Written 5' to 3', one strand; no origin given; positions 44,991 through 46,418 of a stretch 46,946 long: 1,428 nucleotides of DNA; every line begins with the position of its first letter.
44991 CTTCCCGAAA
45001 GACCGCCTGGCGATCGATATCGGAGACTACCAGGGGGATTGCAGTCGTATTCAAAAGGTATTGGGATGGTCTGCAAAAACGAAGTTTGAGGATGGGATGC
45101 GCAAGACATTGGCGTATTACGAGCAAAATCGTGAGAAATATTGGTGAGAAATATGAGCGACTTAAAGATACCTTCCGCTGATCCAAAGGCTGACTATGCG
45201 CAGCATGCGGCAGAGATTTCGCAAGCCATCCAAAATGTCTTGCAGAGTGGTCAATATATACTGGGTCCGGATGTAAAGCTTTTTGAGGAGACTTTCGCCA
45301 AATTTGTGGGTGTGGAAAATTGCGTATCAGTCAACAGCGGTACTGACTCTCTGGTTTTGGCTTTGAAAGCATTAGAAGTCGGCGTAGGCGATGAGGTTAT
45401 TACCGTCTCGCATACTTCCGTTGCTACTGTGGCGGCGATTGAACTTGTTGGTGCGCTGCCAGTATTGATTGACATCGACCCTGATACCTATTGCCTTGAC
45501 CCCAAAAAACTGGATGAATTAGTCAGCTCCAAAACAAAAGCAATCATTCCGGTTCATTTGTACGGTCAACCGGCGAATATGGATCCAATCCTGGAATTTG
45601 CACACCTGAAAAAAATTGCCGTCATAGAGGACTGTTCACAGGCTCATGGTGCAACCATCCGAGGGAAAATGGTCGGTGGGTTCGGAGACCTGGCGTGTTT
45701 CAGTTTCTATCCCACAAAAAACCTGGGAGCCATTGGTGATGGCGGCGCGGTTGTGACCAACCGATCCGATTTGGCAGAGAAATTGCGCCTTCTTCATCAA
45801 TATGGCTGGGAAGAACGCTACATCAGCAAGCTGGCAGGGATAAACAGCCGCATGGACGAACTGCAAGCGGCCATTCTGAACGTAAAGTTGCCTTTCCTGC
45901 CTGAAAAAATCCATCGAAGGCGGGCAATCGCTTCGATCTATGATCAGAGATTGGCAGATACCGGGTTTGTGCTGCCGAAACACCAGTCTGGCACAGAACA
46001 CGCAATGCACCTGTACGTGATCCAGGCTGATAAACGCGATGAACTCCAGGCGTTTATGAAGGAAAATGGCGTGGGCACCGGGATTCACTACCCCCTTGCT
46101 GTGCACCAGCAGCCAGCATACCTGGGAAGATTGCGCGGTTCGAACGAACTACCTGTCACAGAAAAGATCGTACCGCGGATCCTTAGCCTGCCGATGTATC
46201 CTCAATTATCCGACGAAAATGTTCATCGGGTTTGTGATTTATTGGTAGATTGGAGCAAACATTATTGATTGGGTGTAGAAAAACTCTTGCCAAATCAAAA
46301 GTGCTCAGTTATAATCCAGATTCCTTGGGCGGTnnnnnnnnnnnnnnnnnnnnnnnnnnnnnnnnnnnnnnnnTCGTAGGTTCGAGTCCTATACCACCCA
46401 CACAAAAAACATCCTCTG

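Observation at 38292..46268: Arn-like / GtrA-GtrB-type lipid-carrier aminosugar glycosylation cluster with three GT-C membrane proteins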

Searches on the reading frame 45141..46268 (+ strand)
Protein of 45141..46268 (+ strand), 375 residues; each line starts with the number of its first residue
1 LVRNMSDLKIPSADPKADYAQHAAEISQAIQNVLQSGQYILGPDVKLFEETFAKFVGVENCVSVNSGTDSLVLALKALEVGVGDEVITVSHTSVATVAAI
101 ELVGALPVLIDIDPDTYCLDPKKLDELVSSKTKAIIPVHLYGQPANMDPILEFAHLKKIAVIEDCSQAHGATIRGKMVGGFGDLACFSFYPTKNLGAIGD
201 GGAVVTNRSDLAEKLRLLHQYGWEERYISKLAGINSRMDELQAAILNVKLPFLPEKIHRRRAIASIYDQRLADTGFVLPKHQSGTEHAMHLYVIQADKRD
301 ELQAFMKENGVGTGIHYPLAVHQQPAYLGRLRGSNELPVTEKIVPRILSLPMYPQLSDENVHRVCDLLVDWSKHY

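Call 3: search_protein_families(library=pfam, proteins=[window:45141-46268:+], max_evalue=0.01)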
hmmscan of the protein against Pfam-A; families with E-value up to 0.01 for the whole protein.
window:45141-46268:+ (375 aa): 1 family
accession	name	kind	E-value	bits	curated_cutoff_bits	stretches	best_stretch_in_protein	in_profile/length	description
PF01041.23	DegT_DnrJ_EryC1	-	4e-123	411.6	19.8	1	23-368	4-359/360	DegT/DnrJ/EryC1/StrS aminotransferase family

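Call 4: search_protein_families(library=ncbifam, proteins=[window:45141-46268:+], max_evalue=0.01)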
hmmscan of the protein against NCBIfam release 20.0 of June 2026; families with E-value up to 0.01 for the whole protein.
window:45141-46268:+ (375 aa): 17 families
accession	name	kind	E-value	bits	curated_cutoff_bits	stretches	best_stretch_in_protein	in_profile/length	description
TIGR03588.1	PseC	equivalog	6e-75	252.5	423.5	1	28-369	15-377/380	UDP-4-amino-4,6-dideoxy-N-acetyl-beta-L-altrosamine transaminase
NF008658.2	PRK11658.1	equivalog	1.5e-70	237.7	631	1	25-368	16-373/379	UDP-4-amino-4-deoxy-L-arabinose aminotransferase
TIGR04427.1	PLP_DesI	equivalog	1.1e-62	212.4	650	1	41-368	50-379/390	dTDP-4-dehydro-6-deoxyglucose aminotransferase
NF008687.0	PRK11706.1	equivalog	3.3e-60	203.8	375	1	29-370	16-372/375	dTDP-4-amino-4,6-dideoxygalactose transaminase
TIGR04181.1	NHT_00031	hypoth_equivalog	3e-57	194.1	420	1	41-351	28-357/359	LegC family aminotransferase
NF011936.0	PRK15407.1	equivalog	3.5e-51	174.3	423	2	23-222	46-251/440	lipopolysaccharide biosynthesis protein RfbH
TIGR02379.1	ECA_wecE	subfamily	7.4e-48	163.2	434.85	1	24-370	15-373/376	dTDP-4-amino-4,6-dideoxy-D-glucose transaminase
NF006569.0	PRK09082.1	subfamily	2.1e-06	27.1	420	1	54-136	86-168/386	methionine aminotransferase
NF006488.0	PRK08912.1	equivalog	2.7e-06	26.6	498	1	61-136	89-164/387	aminotransferase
NF004770.0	PRK06108.1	subfamily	3.8e-06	26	422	1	49-136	87-175/396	pyridoxal phosphate-dependent aminotransferase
NF041091.1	asp_aminotase_Arch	equivalog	1.7e-05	23.9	550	1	58-136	87-165/376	aspartate aminotransferase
NF005816.0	PRK07682.1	equivalog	7.3e-05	21.5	620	1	66-162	98-191/390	aminotransferase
NF004975.0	PRK06348.1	equivalog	8.6e-05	21.7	549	1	46-136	77-167/384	pyridoxal phosphate-dependent aminotransferase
NF004621.0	PRK05957.1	equivalog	0.00014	20.7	498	1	59-138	89-167/389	pyridoxal phosphate-dependent aminotransferase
NF005817.0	PRK07683.1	equivalog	0.0015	17.3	575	1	67-136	98-166/387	aminotransferase A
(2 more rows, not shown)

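Call 26: search_solved_structures(query=window:45141-46268:+, max_evalue=1e-20)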
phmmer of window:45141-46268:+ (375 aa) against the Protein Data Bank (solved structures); distinct sequences matched with E-value up to 1e-20: 55.
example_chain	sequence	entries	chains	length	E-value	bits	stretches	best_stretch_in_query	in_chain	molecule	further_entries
7b0d_A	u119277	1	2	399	8.9e-114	383.7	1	3-368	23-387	Glutamine--scyllo-inositol transaminase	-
2oga_A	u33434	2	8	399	1.1e-92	314.3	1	9-373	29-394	Transaminase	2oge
3frk_A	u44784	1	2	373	2.2e-92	313.3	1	19-372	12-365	QdtB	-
7n63_A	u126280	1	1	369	2.1e-88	300.2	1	23-375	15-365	Putative aminotransferase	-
5u1z_A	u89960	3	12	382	4.6e-86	292.5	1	29-372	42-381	Putative aminotransferase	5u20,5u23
5u21_A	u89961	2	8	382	3.1e-85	289.8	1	29-372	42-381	Putative aminotransferase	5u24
3nyu_A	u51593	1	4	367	5.6e-84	285.7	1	16-374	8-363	Aminotransferase WbpE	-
3nu7_A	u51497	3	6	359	2.7e-83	283.4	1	16-368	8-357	Aminotransferase WbpE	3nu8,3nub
3nys_A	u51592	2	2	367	3.9e-83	282.9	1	16-374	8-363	Aminotransferase WbpE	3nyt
8e75_A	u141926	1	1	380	1.5e-77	264.6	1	26-366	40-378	DegT/DnrJ/EryC1/StrS aminotransferase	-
8e77_A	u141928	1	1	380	1.5e-77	264.6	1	26-366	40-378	DegT/DnrJ/EryC1/StrS aminotransferase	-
3uwc_A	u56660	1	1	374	5e-73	249.6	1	30-366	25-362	Nucleotide-sugar aminotransferase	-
4qgr_A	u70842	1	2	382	1.6e-65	224.9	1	21-365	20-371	DegT/DnrJ/EryC1/StrS aminotransferase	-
3dr7_A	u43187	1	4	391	9.3e-58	199.4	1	42-365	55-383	Putative perosamine synthetase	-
3bn1_A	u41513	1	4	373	9.6e-58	199.4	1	42-365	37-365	Perosamine synthetase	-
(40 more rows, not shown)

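Call 70: search_solved_structures(query=window:45141-46268:+, max_evalue=1e-83, show_alignments=5)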
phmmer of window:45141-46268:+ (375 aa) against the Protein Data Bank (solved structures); distinct sequences matched with E-value up to 1e-83: 7.
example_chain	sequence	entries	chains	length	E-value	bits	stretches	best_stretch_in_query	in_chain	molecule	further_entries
7b0d_A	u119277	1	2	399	8.9e-114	383.7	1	3-368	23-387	Glutamine--scyllo-inositol transaminase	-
2oga_A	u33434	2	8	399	1.1e-92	314.3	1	9-373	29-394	Transaminase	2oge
3frk_A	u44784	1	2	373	2.2e-92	313.3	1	19-372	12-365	QdtB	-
7n63_A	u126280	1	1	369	2.1e-88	300.2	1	23-375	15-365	Putative aminotransferase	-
5u1z_A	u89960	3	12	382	4.6e-86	292.5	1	29-372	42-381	Putative aminotransferase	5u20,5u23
5u21_A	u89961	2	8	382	3.1e-85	289.8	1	29-372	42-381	Putative aminotransferase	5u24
3nyu_A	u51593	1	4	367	5.6e-84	285.7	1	16-374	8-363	Aminotransferase WbpE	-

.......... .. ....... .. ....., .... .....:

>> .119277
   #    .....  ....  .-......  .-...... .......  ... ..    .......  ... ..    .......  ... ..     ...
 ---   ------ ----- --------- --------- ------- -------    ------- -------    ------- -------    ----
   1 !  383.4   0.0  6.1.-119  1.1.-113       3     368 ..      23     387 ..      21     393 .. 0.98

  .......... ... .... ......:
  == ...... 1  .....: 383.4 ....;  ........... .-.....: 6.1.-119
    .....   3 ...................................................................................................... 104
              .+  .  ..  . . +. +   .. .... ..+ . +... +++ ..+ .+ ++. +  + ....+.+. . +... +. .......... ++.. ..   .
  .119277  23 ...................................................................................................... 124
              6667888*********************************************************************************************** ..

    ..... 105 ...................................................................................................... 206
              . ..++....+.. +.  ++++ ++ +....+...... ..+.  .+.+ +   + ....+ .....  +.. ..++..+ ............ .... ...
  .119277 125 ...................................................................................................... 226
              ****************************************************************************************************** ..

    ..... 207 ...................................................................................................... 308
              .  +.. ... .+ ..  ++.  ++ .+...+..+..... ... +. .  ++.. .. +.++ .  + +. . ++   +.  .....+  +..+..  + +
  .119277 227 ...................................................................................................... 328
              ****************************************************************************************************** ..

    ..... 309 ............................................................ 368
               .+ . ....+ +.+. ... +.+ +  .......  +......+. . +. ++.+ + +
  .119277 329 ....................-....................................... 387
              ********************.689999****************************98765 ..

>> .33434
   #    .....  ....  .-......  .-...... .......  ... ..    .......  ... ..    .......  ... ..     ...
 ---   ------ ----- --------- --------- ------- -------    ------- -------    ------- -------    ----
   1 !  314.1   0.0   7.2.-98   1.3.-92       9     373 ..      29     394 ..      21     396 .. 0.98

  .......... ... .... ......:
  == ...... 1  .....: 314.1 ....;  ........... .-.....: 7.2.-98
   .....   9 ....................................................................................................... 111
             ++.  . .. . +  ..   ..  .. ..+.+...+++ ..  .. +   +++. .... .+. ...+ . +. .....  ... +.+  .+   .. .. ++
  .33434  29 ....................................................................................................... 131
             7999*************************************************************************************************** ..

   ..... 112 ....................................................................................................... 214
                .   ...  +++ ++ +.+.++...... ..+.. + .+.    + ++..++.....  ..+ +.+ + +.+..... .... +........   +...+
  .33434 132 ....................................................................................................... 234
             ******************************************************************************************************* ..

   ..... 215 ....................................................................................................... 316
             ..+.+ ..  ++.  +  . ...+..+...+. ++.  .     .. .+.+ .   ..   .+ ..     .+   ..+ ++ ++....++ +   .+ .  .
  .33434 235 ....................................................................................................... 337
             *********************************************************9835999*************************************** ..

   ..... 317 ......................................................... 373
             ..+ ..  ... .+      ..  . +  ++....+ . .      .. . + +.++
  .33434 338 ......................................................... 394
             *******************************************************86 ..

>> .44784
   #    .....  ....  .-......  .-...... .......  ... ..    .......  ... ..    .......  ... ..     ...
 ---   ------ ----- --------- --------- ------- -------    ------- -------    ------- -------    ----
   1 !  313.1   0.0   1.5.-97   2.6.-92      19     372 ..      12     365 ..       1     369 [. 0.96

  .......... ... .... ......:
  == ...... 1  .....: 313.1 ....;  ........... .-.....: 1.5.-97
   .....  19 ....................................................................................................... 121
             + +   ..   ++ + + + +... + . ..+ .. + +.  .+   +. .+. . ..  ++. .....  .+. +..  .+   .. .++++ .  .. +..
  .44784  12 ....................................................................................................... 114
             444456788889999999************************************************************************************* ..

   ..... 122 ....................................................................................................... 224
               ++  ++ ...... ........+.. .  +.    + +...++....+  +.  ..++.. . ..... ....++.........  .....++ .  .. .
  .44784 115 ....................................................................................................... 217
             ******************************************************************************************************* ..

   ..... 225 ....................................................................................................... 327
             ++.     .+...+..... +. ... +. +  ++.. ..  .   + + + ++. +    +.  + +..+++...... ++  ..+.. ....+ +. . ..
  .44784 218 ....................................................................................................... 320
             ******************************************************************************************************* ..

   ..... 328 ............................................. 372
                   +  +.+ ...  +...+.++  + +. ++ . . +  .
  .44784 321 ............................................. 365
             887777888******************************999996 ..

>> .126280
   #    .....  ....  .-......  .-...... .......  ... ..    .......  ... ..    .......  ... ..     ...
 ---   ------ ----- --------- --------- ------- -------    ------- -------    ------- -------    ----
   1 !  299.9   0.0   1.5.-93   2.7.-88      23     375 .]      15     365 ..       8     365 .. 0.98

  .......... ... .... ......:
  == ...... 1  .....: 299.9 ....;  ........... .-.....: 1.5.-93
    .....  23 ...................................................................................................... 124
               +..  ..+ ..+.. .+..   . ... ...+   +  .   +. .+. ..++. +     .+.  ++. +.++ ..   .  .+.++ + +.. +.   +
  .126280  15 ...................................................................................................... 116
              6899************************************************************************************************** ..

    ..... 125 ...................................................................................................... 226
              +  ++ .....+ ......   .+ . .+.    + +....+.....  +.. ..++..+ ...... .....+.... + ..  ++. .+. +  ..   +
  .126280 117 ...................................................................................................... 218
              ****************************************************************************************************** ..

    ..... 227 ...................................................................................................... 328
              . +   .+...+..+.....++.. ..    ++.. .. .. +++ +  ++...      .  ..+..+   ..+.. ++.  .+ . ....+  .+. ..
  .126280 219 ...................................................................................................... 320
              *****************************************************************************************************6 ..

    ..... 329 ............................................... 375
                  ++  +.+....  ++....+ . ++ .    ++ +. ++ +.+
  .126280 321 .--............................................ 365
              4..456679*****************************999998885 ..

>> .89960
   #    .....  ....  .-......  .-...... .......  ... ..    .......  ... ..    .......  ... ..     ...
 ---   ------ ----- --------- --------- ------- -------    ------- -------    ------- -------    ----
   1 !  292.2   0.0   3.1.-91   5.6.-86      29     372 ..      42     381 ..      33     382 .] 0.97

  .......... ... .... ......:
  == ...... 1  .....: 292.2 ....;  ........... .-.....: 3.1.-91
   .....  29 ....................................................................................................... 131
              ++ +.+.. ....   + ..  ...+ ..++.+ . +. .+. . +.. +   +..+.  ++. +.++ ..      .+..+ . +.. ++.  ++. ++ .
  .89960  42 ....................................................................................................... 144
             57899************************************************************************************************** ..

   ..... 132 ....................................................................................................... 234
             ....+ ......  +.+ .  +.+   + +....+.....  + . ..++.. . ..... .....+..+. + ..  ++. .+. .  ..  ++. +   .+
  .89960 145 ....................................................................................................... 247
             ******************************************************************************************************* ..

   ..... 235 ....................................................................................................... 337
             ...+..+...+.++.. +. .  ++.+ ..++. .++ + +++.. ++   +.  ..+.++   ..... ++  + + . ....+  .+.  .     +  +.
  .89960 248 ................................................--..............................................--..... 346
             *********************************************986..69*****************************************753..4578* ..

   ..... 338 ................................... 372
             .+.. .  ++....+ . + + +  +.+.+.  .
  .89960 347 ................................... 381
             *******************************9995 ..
